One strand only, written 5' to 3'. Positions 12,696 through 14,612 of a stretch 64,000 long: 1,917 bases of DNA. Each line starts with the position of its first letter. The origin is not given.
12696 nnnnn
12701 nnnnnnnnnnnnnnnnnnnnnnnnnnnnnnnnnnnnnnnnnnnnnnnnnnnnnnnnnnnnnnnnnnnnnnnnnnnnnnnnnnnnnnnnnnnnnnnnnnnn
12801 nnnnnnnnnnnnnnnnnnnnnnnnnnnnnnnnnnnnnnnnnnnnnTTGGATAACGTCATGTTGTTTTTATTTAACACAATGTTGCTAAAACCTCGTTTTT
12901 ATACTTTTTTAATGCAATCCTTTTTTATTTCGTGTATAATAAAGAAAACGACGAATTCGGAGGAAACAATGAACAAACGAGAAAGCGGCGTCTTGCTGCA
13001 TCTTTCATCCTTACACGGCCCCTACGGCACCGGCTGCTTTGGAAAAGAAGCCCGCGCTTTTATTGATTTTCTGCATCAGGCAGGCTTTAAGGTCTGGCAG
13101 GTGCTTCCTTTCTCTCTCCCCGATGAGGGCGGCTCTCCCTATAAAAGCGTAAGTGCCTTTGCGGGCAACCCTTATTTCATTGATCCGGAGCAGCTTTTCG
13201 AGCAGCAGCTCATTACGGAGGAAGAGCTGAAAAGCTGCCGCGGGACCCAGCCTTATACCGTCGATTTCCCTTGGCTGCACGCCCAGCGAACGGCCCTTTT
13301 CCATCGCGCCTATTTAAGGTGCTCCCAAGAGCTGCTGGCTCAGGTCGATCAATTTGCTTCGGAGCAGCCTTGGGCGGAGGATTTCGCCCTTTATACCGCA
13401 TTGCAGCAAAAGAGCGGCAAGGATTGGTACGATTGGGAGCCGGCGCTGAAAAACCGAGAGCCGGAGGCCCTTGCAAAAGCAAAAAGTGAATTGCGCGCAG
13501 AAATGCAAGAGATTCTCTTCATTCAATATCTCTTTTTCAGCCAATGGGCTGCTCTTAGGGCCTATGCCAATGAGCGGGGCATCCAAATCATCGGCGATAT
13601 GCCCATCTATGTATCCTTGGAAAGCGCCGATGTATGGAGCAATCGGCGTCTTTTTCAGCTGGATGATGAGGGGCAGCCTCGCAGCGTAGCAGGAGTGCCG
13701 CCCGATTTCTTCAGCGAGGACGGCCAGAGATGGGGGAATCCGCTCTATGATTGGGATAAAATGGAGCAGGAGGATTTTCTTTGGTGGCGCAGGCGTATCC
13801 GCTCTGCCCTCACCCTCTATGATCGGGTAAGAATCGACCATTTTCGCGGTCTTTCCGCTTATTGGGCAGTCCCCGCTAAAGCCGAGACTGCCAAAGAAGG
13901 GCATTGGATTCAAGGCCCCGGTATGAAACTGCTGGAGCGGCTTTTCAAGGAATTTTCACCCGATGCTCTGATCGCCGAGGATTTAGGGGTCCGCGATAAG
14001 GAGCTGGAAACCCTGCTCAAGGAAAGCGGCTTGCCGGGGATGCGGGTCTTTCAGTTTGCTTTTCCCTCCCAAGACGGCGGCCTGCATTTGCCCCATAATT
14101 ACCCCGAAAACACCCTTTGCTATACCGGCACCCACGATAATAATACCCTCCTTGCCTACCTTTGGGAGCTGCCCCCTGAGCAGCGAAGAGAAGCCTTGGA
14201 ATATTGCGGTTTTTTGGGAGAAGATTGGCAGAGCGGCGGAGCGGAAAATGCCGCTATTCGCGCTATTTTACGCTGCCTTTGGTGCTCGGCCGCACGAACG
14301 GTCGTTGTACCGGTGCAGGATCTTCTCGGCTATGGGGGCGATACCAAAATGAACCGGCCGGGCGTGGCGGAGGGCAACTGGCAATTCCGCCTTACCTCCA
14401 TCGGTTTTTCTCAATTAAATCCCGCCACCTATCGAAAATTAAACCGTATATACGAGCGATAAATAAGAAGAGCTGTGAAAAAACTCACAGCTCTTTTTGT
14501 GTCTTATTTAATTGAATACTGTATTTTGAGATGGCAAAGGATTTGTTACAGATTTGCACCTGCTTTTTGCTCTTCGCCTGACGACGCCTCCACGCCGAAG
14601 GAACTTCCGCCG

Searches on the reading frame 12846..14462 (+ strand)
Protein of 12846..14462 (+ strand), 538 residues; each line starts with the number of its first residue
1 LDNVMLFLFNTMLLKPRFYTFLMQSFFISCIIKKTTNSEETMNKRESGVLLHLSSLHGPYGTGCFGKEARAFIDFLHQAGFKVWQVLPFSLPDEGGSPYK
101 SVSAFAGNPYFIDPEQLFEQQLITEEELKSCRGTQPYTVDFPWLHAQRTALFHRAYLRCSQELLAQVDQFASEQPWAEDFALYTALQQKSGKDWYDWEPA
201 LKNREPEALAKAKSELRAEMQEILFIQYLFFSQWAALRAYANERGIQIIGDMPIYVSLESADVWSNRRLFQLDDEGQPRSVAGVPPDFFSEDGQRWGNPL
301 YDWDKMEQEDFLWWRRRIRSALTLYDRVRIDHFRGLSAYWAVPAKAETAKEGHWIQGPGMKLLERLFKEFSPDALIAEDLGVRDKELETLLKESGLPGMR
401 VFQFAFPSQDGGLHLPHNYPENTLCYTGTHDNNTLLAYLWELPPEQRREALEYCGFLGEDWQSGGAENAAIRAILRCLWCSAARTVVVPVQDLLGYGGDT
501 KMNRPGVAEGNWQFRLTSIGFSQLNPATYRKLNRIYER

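Call 5: search_protein_families(library=pfam, proteins=[window:12846-14462:+])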
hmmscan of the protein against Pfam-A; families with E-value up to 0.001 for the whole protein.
window:12846-14462:+ (538 aa): 1 family
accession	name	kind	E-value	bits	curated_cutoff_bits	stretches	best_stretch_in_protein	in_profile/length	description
PF02446.23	Glyco_hydro_77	-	3.5e-157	524.4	25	1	51-517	1-460/465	4-alpha-glucanotransferase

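Call 9: find_homologous_proteins(query=window:12846-14462:+, max_evalue=1e-50)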
Query window:12846-14462:+ (538 aa): 8000 proteins with E <= 1e-50 among 8000 candidates; the best 120 are listed.
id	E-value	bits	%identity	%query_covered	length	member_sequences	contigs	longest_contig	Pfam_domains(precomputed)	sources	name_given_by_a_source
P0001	0.0e+0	1174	100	92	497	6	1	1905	PF02446.24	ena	-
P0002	1.7e-288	976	82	92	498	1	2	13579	PF02446.24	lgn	-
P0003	1.8e-267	906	76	92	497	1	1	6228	PF02446.24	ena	-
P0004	5.4e-265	898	76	92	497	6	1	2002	PF02446.24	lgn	-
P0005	2.3e-259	880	73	92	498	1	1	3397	PF02446.24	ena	-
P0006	7.6e-232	789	66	92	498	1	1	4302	PF02446.24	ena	-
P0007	2.9e-230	784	66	92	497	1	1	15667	PF02446.24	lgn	-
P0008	6.7e-229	779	65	92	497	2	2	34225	PF02446.24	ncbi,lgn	-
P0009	9.7e-229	779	65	92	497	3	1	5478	PF02446.24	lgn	-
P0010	2.7e-228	777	66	92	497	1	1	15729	PF02446.24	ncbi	-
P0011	3.4e-227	773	65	92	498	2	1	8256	PF02446.24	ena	-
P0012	1.0e-226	772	65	92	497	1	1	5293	PF02446.24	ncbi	-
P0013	1.5e-226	771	65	92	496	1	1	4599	PF02446.24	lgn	-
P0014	2.0e-226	771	64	92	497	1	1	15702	PF02446.24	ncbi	-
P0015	2.7e-226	770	66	92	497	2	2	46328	PF02446.24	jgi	-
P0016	1.7e-225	768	65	92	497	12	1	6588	PF02446.24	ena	-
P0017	3.9e-225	767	66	92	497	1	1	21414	PF02446.24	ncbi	-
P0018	4.7e-225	766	64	92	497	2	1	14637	PF02446.24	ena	-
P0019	6.4e-225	766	63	92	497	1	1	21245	PF02446.24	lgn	-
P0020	6.4e-225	766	65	92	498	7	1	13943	PF02446.24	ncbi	-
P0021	4.4e-224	763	64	92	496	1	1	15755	PF02446.24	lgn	-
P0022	1.0e-223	762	64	92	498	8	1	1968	PF02446.24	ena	-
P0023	4.3e-223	760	64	92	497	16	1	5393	PF02446.24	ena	-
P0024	4.8e-223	760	64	92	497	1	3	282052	PF02446.24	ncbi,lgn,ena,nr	ncbi:MAG: 4-alpha-glucanotransferase [Clostridia bacterium]|nr:4-alpha-glucanotransferase [Clostridi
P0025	1.1e-222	758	65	92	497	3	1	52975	PF02446.24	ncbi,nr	ncbi:MAG: 4-alpha-glucanotransferase [Clostridia bacterium]|nr:4-alpha-glucanotransferase [Clostridi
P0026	1.8e-222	758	64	92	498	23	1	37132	PF02446.24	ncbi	-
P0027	1.9e-222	758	63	92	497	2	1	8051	PF02446.24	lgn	-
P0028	4.3e-222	757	64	92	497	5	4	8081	PF02446.24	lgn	-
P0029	9.7e-222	755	64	92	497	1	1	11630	PF02446.24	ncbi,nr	ncbi:MAG: 4-alpha-glucanotransferase [Clostridia bacterium]|nr:4-alpha-glucanotransferase [Clostridi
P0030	5.6e-219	746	63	92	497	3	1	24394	PF02446.24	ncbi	-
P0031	4.9e-217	740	63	92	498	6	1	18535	PF02446.24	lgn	-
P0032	5.2e-217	740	63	92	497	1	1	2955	PF02446.24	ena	-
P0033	1.1e-216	739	63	92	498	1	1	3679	PF02446.24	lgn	-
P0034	2.1e-215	735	63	92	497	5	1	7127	PF02446.24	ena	-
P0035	9.0e-215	732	62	92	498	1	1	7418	PF02446.24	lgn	-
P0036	8.1e-214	729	62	92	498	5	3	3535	PF02446.24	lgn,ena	-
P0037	1.1e-212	726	61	92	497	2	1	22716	PF02446.24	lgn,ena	-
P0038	4.3e-211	720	61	92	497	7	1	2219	PF02446.24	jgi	-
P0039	5.8e-211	720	62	92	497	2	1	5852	PF02446.24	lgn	-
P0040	3.7e-208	711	61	92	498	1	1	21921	PF02446.24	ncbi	-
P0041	5.6e-205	700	61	92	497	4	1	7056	PF02446.24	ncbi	-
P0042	5.6e-195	667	57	92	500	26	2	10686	PF02446.24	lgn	-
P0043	1.7e-192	659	57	92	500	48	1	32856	PF02446.24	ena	-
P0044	2.1e-188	645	56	92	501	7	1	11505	PF02446.24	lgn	-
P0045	3.6e-188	645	57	93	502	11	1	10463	PF02446.24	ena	-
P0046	3.7e-187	641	54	92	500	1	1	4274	PF02446.24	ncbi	-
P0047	1.7e-186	639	54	92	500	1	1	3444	PF02446.24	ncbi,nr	ncbi:MAG: 4-alpha-glucanotransferase [Clostridia bacterium]|nr:4-alpha-glucanotransferase [Clostridi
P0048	6.3e-186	637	54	92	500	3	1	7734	PF02446.24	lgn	-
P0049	2.8e-185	635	55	92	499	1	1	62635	PF02446.24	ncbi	-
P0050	3.8e-185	635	55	92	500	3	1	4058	PF02446.24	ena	-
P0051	5.3e-185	634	55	92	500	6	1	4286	PF02446.24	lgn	-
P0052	7.6e-185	634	55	92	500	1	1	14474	PF02446.24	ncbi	-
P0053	1.3e-182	626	54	92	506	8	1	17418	PF02446.24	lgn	-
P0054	4.5e-181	621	54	92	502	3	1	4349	PF02446.24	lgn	-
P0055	4.7e-181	621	54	92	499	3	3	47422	PF02446.24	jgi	-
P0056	9.9e-181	620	52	92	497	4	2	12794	PF02446.24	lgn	-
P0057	1.7e-180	619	54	92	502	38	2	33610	PF02446.24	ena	-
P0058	7.3e-180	617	54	92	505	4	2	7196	PF02446.24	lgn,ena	-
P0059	6.9e-179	614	53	92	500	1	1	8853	PF02446.24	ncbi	-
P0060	1.3e-178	613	54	92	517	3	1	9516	PF02446.24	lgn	-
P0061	2.3e-178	612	53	92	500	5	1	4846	PF02446.24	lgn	-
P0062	2.4e-178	612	54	92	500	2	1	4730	PF02446.24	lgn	-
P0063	3.6e-178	612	54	92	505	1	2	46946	PF02446.24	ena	-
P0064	5.6e-178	611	54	92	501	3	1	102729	PF02446.24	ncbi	-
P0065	5.7e-178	611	53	92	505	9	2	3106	PF02446.24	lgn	-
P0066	6.4e-178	611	53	92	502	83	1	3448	PF02446.24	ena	-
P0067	1.4e-177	610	52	92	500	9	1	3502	PF02446.24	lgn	-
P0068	2.4e-177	609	54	92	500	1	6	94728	PF02446.24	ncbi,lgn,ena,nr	ncbi:MAG: 4-alpha-glucanotransferase [Clostridia bacterium]|nr:4-alpha-glucanotransferase [Clostridi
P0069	4.3e-177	608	55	92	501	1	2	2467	PF02446.24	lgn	-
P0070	9.7e-177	607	53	92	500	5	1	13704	PF02446.24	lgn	-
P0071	1.6e-176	606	54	92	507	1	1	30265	PF02446.24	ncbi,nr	ncbi:MAG: 4-alpha-glucanotransferase [Eubacterium sp.]|nr:4-alpha-glucanotransferase [Eubacterium sp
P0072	2.5e-176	605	52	92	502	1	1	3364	PF02446.24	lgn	-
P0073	2.8e-176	605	53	92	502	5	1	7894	PF02446.24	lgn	-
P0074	2.8e-176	605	52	92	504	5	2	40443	PF02446.24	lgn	-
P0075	3.6e-176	605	53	92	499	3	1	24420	PF02446.24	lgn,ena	-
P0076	9.0e-176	604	52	93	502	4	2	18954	PF02446.24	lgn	-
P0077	1.3e-175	603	54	92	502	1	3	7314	PF02446.24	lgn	-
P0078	2.5e-175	602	52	92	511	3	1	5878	PF02446.24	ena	-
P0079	8.8e-175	600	51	92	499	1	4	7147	PF02446.24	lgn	-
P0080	3.6e-174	598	53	92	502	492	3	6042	PF02446.24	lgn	-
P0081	6.3e-174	598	52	92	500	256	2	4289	PF02446.24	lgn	-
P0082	6.6e-174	598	52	92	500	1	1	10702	PF02446.24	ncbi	-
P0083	8.7e-173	594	54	92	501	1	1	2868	PF02446.24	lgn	-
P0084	1.0e-172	594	52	92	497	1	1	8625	PF02446.24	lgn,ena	-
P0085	2.2e-172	592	52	92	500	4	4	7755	PF02446.24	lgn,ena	-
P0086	4.0e-172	592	52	92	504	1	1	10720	PF02446.24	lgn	-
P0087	5.4e-172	591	54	92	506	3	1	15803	PF02446.24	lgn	-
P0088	1.1e-171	590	51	93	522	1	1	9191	PF02446.24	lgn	-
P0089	1.1e-170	587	50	92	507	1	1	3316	PF02446.24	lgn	-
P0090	1.2e-170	587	52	94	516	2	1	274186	PF02446.24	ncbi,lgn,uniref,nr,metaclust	ncbi:4-alpha-glucanotransferase [Eubacterium barkeri]|uniref:4-alpha-glucanotransferase n=1 Tax=Euba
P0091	1.7e-170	586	51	92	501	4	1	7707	PF02446.24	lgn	-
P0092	2.1e-170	586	50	92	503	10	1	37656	PF02446.24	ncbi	-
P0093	2.4e-170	586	51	93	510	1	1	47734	PF02446.24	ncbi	ncbi:MAG: 4-alpha-glucanotransferase [Eubacteriaceae bacterium]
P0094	6.0e-170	584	51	92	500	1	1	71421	PF02446.24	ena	-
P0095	1.3e-169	583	50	94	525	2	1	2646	PF02446.24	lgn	-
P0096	1.9e-169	583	49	94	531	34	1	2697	PF02446.24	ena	-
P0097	3.5e-169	582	52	92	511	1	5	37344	PF02446.24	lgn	-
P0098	7.1e-169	581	51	92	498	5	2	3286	PF02446.24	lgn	-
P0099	8.6e-169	581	51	92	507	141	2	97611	PF02446.24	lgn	-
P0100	6.4e-168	578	51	92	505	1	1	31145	PF02446.24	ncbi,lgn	-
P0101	1.2e-167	577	50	92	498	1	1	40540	PF02446.24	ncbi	-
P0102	1.4e-167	577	51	92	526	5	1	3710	PF02446.24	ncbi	ncbi:MAG: 4-alpha-glucanotransferase [Oscillospiraceae bacterium]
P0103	3.7e-167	575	51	92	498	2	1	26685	PF02446.24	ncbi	-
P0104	7.5e-167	574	51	96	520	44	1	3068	PF02446.24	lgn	-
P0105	1.1e-166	574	52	92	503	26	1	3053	PF02446.24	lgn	-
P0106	1.4e-166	573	52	92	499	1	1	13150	PF02446.24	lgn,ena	-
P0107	1.5e-166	573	51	92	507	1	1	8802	PF02446.24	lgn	-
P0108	2.4e-166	573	50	91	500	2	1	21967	PF02446.24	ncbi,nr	ncbi:MAG: 4-alpha-glucanotransferase, partial [Oscillospiraceae bacterium]|nr:4-alpha-glucanotransfe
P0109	1.7e-165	570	51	92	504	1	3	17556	PF02446.24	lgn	-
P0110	1.9e-165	570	49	92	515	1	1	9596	PF02446.24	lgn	-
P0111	2.7e-165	569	51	92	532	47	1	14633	PF02446.24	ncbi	-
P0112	2.9e-165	569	51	93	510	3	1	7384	PF02446.24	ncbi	-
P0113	3.7e-165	569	51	92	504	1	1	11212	PF02446.24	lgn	-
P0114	4.7e-165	568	50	92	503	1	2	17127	PF02446.24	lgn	-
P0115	4.9e-165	568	50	92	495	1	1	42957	PF02446.24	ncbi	-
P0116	9.3e-165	567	51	92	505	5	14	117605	PF02446.24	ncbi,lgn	ncbi:MAG: 4-alpha-glucanotransferase [Eubacterium sp.]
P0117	1.1e-164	567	52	91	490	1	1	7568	PF02446.24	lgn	-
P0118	1.2e-164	567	51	92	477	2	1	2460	PF02446.24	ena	-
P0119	1.9e-164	566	50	92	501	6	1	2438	PF02446.24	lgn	-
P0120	2.7e-164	566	51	92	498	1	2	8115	PF02446.24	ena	-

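Call 10: find_encoding_contigs(protein=P0002, flank=10000, max_places=3)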
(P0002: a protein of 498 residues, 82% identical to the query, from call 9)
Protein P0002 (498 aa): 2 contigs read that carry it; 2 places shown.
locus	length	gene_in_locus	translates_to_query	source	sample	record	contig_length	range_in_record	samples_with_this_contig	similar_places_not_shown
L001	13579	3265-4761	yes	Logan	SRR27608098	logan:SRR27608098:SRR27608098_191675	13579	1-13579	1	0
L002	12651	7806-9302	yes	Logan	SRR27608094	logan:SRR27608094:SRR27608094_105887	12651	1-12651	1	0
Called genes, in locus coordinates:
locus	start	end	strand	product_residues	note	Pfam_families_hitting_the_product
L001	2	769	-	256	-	?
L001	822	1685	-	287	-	PF03372:Exo_endo_phos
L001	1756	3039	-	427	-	PF03372:Exo_endo_phos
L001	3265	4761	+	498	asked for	PF02446:Glyco_hydro_77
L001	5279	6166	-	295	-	PF02517:Rce1-like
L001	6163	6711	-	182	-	PF01965:DJ-1_PfpI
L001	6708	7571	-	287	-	PF09924:LPG_synthase_C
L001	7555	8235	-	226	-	PF02223:Thymidylate_kin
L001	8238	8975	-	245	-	PF02511:Thy1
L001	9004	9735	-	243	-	PF03808:Glyco_tran_WecG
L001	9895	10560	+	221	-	PF12847:Methyltransf_18, PF04816:TrmK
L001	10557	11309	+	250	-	PF01784:DUF34_NIF3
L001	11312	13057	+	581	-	PF05833:NFACT_N, PF05670:NFACT-R_1, PF18297:NFACT-R_2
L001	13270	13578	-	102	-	?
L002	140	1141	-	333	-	PF01263:Aldose_epim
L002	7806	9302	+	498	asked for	PF02446:Glyco_hydro_77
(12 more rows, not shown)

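Call 11: find_encoding_contigs(protein=P0003, flank=10000, max_places=2)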
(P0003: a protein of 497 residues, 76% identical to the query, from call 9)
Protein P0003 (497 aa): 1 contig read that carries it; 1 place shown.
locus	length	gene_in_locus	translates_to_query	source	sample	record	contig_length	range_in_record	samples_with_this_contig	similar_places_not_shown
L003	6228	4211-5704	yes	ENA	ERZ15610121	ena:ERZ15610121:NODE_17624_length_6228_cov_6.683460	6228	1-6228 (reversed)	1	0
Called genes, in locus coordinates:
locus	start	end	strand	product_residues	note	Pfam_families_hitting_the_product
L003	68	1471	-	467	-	PF02811:PHP (faint)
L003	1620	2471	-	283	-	PF03372:Exo_endo_phos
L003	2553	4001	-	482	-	-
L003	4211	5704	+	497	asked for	PF02446:Glyco_hydro_77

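Call 12: find_encoding_contigs(protein=P0008, flank=10000, max_places=2)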
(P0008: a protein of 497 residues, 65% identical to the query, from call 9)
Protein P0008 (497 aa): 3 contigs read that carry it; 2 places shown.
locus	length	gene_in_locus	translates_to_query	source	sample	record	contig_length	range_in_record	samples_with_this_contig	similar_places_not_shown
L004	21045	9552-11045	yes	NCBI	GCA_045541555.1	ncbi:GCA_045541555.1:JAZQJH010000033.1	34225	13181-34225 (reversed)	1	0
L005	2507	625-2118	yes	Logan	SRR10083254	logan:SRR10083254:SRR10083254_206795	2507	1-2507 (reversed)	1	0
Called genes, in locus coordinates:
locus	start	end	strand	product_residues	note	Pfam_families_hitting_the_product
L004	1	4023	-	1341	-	?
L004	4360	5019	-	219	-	PF03167:UDG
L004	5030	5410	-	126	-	PF06541:ABC_trans_CmpB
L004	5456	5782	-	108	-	PF14373:Imm_superinfect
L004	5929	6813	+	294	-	PF00781:DAGK_cat, PF19279:YegS_C (faint)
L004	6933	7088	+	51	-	-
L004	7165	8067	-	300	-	PF03372:Exo_endo_phos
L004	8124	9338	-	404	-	PF01469:Pentapeptide_2, PF03372:Exo_endo_phos (faint)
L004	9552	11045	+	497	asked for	PF02446:Glyco_hydro_77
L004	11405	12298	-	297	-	PF02517:Rce1-like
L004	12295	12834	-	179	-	PF01965:DJ-1_PfpI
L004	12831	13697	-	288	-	PF09924:LPG_synthase_C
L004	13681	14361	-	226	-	PF01712:dNK (weak), PF02223:Thymidylate_kin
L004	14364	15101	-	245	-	PF02511:Thy1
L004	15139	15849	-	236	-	PF03808:Glyco_tran_WecG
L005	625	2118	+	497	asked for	PF02446:Glyco_hydro_77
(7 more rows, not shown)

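Call 13: find_encoding_contigs(protein=P0024, flank=10000, max_places=1)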
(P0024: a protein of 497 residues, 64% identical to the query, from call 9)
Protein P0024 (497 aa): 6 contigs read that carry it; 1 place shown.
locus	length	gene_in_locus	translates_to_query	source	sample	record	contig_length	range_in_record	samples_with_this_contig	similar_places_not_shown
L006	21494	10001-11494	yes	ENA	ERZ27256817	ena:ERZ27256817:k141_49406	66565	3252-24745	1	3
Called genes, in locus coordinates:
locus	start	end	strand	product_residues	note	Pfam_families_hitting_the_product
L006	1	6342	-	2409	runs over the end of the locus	PF03442:CBM_X2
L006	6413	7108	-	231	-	PF00440:TetR_N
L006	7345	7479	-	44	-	PF13384:HTH_23, PF08279:HTH_11 (weak), PF13560:HTH_31, PF12844:HTH_19 (weak), PF01381:HTH_3, PF04545:Sigma70_r4 (weak), PF13412:HTH_24 (faint), PF13518:HTH_28 (weak)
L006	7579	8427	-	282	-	PF03372:Exo_endo_phos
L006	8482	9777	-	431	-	PF03372:Exo_endo_phos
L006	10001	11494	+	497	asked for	PF02446:Glyco_hydro_77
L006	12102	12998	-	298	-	PF02517:Rce1-like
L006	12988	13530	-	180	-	PF01965:DJ-1_PfpI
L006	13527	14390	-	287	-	PF09924:LPG_synthase_C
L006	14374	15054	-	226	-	PF01712:dNK (weak), PF02223:Thymidylate_kin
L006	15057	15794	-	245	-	PF02511:Thy1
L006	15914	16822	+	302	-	PF00561:Abhydrolase_1, PF12146:Hydrolase_4, PF12697:Abhydrolase_6 (weak)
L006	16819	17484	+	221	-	PF12847:Methyltransf_18, PF04816:TrmK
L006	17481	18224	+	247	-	PF01784:DUF34_NIF3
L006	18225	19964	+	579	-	PF05833:NFACT_N, PF05670:NFACT-R_1, PF18297:NFACT-R_2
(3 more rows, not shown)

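Call 14: find_encoding_contigs(protein=P0015, flank=10000, max_places=1)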
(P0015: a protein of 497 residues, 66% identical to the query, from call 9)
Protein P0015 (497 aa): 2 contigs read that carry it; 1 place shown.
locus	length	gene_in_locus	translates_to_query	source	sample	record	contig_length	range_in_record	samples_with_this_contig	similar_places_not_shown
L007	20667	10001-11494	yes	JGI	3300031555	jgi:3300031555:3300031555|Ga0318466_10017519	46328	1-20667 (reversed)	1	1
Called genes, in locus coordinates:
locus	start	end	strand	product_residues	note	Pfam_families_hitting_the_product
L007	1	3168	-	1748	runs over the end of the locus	PF00404:Dockerin_1 (faint), PF00963:Cohesin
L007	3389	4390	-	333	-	PF01263:Aldose_epim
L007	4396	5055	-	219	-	PF03167:UDG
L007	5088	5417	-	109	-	PF14373:Imm_superinfect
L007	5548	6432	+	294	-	PF00781:DAGK_cat, PF19279:YegS_C (weak)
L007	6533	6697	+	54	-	-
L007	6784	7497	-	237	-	PF12844:HTH_19, PF13443:HTH_26 (weak), PF13560:HTH_31, PF01381:HTH_3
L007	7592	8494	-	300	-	PF03372:Exo_endo_phos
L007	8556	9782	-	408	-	PF03372:Exo_endo_phos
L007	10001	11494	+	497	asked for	PF02446:Glyco_hydro_77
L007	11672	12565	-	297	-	PF02517:Rce1-like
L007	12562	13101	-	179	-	PF01965:DJ-1_PfpI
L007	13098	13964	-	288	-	PF09924:LPG_synthase_C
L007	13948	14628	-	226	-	PF01712:dNK (faint), PF02223:Thymidylate_kin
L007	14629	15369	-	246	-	PF02511:Thy1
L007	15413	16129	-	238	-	PF03808:Glyco_tran_WecG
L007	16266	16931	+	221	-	PF12847:Methyltransf_18, PF04816:TrmK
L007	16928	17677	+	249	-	PF01784:DUF34_NIF3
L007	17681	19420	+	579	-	PF05833:NFACT_N, PF05670:NFACT-R_1, PF18297:NFACT-R_2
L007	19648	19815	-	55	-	-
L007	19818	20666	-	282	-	?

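Call 15: find_encoding_contigs(protein=P0049, flank=10000, max_places=1)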
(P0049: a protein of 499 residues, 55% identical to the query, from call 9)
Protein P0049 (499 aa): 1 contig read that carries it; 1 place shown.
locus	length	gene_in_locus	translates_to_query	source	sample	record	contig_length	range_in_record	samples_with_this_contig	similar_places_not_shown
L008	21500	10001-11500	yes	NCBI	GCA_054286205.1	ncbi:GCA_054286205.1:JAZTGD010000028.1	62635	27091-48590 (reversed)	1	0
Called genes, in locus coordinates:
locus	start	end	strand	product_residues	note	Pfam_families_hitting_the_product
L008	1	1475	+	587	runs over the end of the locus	PF05833:NFACT_N, PF05670:NFACT-R_1, PF18297:NFACT-R_2 (weak)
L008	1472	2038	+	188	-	PF12710:HAD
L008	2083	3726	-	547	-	PF25390:WD40_RLD, PF13540:RCC1_2 (weak), PF25390:WD40_RLD, PF13540:RCC1_2 (weak)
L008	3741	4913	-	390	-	PF03979:Sigma70_r1_1, PF00140:Sigma70_r1_2, PF04542:Sigma70_r2, PF04539:Sigma70_r3, PF04545:Sigma70_r4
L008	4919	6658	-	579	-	PF01807:Zn_ribbon_DnaG, PF08275:DNAG_N, PF01751:Toprim, PF13362:Toprim_3 (weak), PF13662:Toprim_4, PF13155:Toprim_2, PF10410:DnaB_bind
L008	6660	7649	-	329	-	PF01966:HD, PF13286:HD_assoc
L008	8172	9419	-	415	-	PF13692:Glyco_trans_1_4 (weak)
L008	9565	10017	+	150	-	-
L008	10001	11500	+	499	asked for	PF02446:Glyco_hydro_77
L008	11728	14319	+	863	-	PF02861:Clp_N, PF23569:NBD_SMAX1, PF00004:AAA, PF17871:AAA_lid_9, PF00004:AAA, PF07724:AAA_2, PF07728:AAA_5, PF10431:ClpB_D2-small, +12 more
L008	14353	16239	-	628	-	PF00122:E1-E2_ATPase, PF00702:Hydrolase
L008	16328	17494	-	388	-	PF00091:Tubulin, PF12327:FtsZ_C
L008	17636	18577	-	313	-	PF08478:POTRA_1, PF03799:FtsQ_DivIB_C (weak)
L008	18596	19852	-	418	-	PF00275:EPSP_synthase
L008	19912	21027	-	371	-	PF03033:Glyco_transf_28, PF04101:Glyco_tran_28_C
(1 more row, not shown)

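Call 16: find_encoding_contigs(protein=P0068, flank=10000, max_places=1)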
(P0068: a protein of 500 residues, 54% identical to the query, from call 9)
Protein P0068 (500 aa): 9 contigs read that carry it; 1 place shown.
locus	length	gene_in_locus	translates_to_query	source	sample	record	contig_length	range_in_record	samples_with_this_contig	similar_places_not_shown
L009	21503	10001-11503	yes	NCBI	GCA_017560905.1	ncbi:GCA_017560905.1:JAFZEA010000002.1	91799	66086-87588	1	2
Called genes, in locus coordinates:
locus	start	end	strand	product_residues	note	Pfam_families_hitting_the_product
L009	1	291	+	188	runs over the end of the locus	PF12710:HAD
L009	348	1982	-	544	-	PF25390:WD40_RLD, PF13540:RCC1_2 (weak), PF25390:WD40_RLD, PF13540:RCC1_2 (weak), PF25390:WD40_RLD, PF13540:RCC1_2 (weak)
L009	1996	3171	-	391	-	PF03979:Sigma70_r1_1, PF00140:Sigma70_r1_2, PF04542:Sigma70_r2, PF04539:Sigma70_r3, PF04545:Sigma70_r4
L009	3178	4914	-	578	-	PF01807:Zn_ribbon_DnaG, PF08275:DNAG_N, PF01751:Toprim, PF13155:Toprim_2, PF13362:Toprim_3, PF13662:Toprim_4, PF10410:DnaB_bind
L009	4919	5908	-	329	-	PF01966:HD, PF13286:HD_assoc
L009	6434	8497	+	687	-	PF00932:LTD (weak), PF03372:Exo_endo_phos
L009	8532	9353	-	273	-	PF01522:Polysacc_deac_1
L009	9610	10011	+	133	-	-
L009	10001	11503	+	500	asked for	PF02446:Glyco_hydro_77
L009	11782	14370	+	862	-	PF02861:Clp_N, PF23569:NBD_SMAX1, PF00004:AAA, PF17871:AAA_lid_9, PF00004:AAA, PF07724:AAA_2, PF07728:AAA_5, PF10431:ClpB_D2-small, +13 more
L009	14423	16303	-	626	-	PF00122:E1-E2_ATPase, PF00702:Hydrolase (weak)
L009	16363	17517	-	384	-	PF00091:Tubulin, PF12327:FtsZ_C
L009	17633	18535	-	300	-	PF08478:POTRA_1, PF03799:FtsQ_DivIB_C (weak)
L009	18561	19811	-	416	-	PF00275:EPSP_synthase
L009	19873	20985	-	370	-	PF03033:Glyco_transf_28, PF04101:Glyco_tran_28_C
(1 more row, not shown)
